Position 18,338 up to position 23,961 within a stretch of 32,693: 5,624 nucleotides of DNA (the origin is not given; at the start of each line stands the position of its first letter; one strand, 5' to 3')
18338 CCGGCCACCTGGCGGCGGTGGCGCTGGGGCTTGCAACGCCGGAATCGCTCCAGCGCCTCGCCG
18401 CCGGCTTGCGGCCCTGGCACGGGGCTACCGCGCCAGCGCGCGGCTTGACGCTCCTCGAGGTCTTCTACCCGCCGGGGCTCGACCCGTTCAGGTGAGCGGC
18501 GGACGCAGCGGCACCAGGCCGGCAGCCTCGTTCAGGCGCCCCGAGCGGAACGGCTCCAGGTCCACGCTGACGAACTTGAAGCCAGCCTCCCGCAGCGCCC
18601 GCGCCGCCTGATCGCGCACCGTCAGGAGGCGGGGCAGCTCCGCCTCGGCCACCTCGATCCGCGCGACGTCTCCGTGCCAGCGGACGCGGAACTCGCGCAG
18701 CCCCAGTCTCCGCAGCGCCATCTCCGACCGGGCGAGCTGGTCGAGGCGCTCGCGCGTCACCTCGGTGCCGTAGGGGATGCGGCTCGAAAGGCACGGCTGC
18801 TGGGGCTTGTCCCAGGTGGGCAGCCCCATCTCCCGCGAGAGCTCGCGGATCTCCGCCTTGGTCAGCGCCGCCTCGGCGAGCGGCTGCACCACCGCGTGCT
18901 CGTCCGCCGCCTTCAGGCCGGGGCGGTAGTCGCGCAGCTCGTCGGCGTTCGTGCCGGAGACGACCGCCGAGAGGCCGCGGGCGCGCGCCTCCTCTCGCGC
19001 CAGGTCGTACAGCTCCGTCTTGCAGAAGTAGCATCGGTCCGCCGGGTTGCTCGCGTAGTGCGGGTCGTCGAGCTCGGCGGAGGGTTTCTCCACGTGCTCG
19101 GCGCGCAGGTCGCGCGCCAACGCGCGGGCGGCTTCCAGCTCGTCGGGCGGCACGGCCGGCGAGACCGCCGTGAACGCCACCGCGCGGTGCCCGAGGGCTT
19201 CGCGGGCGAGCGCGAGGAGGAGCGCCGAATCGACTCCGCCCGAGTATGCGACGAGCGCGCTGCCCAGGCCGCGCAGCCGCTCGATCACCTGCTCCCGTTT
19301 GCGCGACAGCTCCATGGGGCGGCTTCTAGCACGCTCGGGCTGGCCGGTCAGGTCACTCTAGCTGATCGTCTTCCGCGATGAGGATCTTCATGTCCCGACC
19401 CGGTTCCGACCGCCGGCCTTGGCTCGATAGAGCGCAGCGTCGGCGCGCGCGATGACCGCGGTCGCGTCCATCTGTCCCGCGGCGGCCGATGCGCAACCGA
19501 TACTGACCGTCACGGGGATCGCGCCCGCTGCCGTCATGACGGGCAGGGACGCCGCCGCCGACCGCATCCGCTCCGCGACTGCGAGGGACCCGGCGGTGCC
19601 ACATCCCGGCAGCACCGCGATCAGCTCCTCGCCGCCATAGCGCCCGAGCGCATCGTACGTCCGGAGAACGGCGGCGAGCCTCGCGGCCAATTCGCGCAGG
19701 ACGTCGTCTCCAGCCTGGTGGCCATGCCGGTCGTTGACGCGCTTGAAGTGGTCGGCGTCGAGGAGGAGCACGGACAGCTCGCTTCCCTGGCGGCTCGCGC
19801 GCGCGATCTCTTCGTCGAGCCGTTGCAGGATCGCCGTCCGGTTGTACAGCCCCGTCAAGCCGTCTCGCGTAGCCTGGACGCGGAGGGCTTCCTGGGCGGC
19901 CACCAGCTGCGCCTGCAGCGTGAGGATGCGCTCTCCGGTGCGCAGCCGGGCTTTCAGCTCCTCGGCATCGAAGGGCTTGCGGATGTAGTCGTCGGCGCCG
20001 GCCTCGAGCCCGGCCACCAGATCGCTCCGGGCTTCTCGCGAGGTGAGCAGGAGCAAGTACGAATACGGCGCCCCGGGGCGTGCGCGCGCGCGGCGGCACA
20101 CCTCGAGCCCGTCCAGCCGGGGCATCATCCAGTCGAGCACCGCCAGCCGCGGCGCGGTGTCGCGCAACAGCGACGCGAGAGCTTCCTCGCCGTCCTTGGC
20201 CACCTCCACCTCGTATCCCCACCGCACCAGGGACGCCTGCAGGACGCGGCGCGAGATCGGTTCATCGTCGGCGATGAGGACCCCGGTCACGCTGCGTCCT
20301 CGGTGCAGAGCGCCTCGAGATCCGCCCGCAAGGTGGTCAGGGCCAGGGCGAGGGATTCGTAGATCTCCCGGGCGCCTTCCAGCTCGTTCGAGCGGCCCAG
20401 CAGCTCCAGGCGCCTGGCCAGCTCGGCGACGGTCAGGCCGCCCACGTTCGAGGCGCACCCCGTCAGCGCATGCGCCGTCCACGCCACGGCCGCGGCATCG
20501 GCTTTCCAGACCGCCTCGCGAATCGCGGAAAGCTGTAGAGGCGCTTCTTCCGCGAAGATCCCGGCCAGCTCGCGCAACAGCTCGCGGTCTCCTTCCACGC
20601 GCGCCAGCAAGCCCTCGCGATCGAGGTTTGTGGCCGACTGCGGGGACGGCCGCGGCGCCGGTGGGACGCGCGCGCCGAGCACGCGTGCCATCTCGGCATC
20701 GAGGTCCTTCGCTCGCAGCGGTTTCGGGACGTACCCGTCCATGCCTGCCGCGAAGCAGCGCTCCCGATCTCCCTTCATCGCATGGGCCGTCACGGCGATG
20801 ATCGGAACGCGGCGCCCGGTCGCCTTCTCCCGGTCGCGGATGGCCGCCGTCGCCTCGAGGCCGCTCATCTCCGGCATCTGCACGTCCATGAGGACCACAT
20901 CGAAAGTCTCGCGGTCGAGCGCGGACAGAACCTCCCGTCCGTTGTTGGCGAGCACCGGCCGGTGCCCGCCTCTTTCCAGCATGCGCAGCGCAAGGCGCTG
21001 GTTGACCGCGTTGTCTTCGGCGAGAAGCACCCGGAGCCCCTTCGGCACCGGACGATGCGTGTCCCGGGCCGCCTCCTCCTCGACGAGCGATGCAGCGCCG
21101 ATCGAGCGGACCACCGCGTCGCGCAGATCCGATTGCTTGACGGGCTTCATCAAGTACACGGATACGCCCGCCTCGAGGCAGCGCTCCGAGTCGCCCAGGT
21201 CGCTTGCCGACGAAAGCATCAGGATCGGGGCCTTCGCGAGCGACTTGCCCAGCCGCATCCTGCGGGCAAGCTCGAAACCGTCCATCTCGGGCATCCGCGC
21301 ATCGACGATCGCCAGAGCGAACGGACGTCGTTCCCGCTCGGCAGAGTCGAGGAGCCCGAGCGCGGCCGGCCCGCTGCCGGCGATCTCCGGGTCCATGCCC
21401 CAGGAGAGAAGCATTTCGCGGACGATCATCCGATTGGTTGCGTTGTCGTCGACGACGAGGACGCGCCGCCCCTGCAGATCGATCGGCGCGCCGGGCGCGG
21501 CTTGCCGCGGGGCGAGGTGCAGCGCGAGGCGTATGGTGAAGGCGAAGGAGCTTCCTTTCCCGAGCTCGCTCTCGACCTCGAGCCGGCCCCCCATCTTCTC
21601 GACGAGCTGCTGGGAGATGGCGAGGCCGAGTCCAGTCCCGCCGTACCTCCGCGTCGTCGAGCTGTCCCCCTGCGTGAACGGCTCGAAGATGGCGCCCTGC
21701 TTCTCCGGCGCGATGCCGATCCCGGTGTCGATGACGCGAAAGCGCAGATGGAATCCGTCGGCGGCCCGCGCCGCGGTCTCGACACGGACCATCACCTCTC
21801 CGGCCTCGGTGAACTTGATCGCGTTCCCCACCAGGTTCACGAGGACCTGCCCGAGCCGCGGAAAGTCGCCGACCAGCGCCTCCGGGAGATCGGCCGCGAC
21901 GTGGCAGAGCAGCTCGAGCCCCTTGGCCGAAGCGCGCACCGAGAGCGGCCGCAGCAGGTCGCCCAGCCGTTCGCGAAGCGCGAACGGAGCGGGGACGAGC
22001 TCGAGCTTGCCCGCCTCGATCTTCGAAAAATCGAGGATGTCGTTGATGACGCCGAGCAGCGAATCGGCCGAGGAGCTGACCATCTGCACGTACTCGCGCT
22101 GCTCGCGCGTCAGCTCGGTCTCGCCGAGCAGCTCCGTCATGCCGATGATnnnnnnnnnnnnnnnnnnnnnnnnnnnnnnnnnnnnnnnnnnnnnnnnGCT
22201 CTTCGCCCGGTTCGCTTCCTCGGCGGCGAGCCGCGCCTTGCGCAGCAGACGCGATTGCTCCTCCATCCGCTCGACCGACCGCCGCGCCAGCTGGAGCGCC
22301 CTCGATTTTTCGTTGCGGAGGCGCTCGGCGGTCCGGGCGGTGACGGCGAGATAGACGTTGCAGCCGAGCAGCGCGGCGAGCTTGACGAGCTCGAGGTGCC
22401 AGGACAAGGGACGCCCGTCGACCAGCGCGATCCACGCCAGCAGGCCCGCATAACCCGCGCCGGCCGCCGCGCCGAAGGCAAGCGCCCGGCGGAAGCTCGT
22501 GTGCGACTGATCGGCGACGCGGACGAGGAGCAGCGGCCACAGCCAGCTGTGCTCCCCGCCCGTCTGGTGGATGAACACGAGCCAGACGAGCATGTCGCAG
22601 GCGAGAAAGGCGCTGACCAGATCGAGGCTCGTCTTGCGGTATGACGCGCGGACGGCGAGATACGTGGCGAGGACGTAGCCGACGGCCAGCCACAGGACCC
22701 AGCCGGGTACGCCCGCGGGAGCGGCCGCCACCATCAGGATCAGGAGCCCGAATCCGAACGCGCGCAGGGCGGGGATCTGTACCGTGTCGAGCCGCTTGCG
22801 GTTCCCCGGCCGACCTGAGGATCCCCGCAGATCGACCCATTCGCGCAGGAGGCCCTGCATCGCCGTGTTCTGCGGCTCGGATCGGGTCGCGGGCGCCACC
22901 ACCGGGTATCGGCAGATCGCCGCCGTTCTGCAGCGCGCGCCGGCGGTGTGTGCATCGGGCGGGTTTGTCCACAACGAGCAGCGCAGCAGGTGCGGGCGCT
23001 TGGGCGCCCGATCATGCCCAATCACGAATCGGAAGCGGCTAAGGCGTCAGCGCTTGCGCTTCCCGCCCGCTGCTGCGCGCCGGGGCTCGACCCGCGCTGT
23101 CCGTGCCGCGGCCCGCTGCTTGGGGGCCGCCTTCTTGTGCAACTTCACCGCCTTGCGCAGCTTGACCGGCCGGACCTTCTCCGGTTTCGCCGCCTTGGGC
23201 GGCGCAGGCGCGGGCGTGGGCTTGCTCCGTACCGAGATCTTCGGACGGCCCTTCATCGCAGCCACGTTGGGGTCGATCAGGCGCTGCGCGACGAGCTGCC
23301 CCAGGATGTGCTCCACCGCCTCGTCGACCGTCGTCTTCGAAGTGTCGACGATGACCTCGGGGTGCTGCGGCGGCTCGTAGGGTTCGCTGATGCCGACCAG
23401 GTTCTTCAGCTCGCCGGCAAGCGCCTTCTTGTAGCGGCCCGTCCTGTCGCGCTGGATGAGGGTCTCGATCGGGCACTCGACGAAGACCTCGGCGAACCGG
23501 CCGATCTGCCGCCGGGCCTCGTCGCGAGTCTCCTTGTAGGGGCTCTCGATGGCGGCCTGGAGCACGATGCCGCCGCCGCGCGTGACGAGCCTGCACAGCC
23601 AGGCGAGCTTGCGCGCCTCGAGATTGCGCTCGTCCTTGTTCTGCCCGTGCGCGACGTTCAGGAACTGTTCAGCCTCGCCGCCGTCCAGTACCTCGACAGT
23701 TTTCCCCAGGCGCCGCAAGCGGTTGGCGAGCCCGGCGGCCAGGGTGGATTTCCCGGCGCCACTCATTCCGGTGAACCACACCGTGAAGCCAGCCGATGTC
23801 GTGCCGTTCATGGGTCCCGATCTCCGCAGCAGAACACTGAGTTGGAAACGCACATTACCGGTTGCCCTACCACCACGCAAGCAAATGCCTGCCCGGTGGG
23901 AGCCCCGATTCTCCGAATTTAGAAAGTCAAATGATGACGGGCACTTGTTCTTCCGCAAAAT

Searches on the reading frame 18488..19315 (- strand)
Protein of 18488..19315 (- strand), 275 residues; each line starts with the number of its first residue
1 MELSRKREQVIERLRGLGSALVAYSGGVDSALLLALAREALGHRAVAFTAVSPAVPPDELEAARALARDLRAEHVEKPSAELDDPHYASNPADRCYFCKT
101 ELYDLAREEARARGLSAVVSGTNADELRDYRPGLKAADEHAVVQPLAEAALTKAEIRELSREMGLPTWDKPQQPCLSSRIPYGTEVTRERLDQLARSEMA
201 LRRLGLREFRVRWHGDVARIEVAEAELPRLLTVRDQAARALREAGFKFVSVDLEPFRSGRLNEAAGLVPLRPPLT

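Call 35: search_protein_families(library=ncbifam, proteins=[window:18497-19315:-], max_evalue=0.001)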
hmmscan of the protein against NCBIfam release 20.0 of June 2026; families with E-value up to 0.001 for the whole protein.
window:18497-19315:- (273 aa): 10 families
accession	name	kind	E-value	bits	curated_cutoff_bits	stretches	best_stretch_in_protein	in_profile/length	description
TIGR00268.2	TIGR00268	equivalog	2.6e-95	318.6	150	1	6-262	2-259/259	ATP-dependent sacrificial sulfur transferase LarE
NF010587.0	PRK13980.1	equivalog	7.1e-07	28.7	255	1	16-74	30-89/267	NAD+ synthase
TIGR00552.1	nadE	equivalog_domain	2.4e-06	26.9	63.65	1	17-166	22-177/251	NAD(+) synthase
TIGR00884.1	guaA_Cterm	equivalog_domain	4.8e-06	26.1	338.75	0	17-48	16-47/310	glutamine-hydrolyzing GMP synthase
NF002048.0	PRK00876.1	subfamily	4.7e-05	22.3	313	1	7-48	28-68/330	NAD(+) synthase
TIGR01536.1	asn_synth_AEB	equivalog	0.00011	21.4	267.1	1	10-129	245-369/517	asparagine synthase (glutamine-hydrolyzing)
NF010588.0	PRK13981.1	equivalog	0.00022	19.7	479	1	16-48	284-316/546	NAD+ synthase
NF010392.0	PRK13820.1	equivalog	0.00024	20.2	512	0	20-74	5-59/395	argininosuccinate synthase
TIGR02432.1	lysidine_TilS_N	equivalog_domain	0.00057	19.9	93.6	0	20-40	2-22/189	tRNA lysidine(34) synthetase TilS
NF000848.1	PRK00074.1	equivalog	0.00075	18.2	400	0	16-44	212-240/512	glutamine-hydrolyzing GMP synthase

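Call 86: search_protein_families(library=padloc, proteins=[window:18488-19315:-], max_evalue=0.001)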
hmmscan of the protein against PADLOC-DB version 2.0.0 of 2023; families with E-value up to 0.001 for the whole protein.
window:18488-19315:- (275 aa): 0 families

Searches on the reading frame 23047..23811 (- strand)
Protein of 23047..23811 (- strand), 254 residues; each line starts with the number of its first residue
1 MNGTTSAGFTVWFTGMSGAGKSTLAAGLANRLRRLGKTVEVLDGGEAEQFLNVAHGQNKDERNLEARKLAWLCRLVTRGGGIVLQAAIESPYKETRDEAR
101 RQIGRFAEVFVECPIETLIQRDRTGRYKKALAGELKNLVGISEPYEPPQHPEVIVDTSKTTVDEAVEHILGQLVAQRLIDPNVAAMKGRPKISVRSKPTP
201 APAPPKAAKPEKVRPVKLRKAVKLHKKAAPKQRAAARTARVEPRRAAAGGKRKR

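Call 10: search_protein_families(library=pfam, proteins=[window:23047-23811:-], max_evalue=1)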
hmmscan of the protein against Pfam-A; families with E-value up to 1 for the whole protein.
window:23047-23811:- (254 aa): 29 families (the best 25 are shown)
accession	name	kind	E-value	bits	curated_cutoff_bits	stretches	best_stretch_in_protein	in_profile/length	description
PF01583.26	APS_kinase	-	8e-41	140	21.1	1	8-156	2-152/152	Adenylylsulphate kinase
PF13238.12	AAA_18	-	8.5e-07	29.9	29.4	1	13-129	3-115/128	AAA domain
PF01656.29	CbiA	-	4.9e-05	23.7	25.4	1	15-110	6-54/125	CobQ/CobB/MinD/ParA nucleotide binding domain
PF13671.12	AAA_33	-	0.00061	20.5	27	1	11-122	2-115/143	AAA domain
PF24883.2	NPHP3_N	-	0.0013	19.4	24.8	1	10-39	24-53/164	Nephrocystin 3, N-terminal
PF03668.21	RapZ-like_N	-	0.0021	18.3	25.4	1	105-174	82-155/158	RapZ-like N-terminal domain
PF03308.22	MeaB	-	0.0025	17.3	23.1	1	10-42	35-67/273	Methylmalonyl Co-A mutase-associated GTPase MeaB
PF00005.33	ABC_tran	-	0.0035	18.4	25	1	2-39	5-42/137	ABC transporter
PF00910.28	RNA_helicase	-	0.0059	17.5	21.5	1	11-52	1-45/105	RNA helicase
PF08433.16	KTI12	-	0.0065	16.4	22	1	11-184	4-180/271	Chromatin associated protein KTI12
PF01202.28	SKI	-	0.0073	16.9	22.1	1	18-170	2-155/159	Shikimate kinase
PF13481.12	AAA_25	-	0.0094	16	27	1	2-74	27-97/195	AAA domain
PF20703.3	nSTAND1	-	0.015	15.4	27.1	1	11-65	36-85/379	Novel STAND NTPase 1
PF20720.3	nSTAND3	-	0.019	15.1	27.2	1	11-52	20-62/155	Novel STAND NTPase 3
PF10609.15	ParA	-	0.029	14.2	27.1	1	15-43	11-39/246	NUBPL iron-transfer P-loop NTPase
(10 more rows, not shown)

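Call 11: search_protein_families(library=ncbifam, proteins=[window:23047-23811:-], max_evalue=1)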
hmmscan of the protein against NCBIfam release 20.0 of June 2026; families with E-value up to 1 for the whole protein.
window:23047-23811:- (254 aa): 34 families (the best 25 are shown)
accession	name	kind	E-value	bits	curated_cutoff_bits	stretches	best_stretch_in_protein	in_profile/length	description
NF002059.0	PRK00889.1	subfamily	2.6e-55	186.8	244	1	6-177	3-173/177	adenylyl-sulfate kinase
TIGR00455.1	apsK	equivalog_domain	1e-46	158.9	138.7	1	6-171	16-182/184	adenylyl-sulfate kinase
NF004040.0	PRK05537.1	equivalog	6.2e-46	157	669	1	6-179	394-570/572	bifunctional sulfate adenylyltransferase/adenylylsulfate kinase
NF004035.0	PRK05506.1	subfamily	2.3e-40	138.5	715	1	7-176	459-629/632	bifunctional sulfate adenylyltransferase subunit 1/adenylylsulfate kinase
NF003013.0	PRK03846.1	subfamily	1.4e-39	135.9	163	1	7-179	27-200/202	adenylyl-sulfate kinase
NF004041.0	PRK05541.1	subfamily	1.3e-33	116.5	127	1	6-176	5-173/176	adenylyl-sulfate kinase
TIGR03575.1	selen_PSTK_euk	equivalog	0.00054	19.3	382.35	1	98-135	148-183/340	L-seryl-tRNA(Sec) kinase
TIGR00750.1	lao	equivalog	0.00063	19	240.75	1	9-42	35-68/300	methylmalonyl Co-A mutase-associated GTPase MeaB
NF006746.0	PRK09270.1-5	subfamily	0.00069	18.6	250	1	9-42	22-55/210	nucleoside/nucleotide kinase family protein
NF006015.0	PRK08154.1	subfamily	0.0047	16.1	204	1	13-83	141-218/314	anaerobic benzoate catabolism transcriptional regulator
NF040667.1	hom_kin_desulfo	exception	0.0053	16.6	197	1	11-33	3-25/163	homoserine kinase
NF038214.1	IS21_help_AAA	equivalog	0.0054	16.4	200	1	10-64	92-146/232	IS21-like element helper ATPase IstB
NF009043.0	PRK12377.1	subfamily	0.0058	16.2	389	1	8-47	100-140/248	ATP-binding protein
NF041546.1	ParA_partition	equivalog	0.0068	16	180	1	18-60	10-52/203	ParA family partition ATPase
TIGR01969.1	minD_arch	subfamily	0.014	14.6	201.75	1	14-45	7-38/251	cell division ATPase MinD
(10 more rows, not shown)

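Call 86: search_protein_families(library=padloc, proteins=[window:23047-23811:-], max_evalue=0.001)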
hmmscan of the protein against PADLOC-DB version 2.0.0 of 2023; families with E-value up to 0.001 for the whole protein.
window:23047-23811:- (254 aa): 1 family
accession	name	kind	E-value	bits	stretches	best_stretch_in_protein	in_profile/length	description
PDLC04140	mad8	-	0.00056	17.5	1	10-153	29-125/314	mads_8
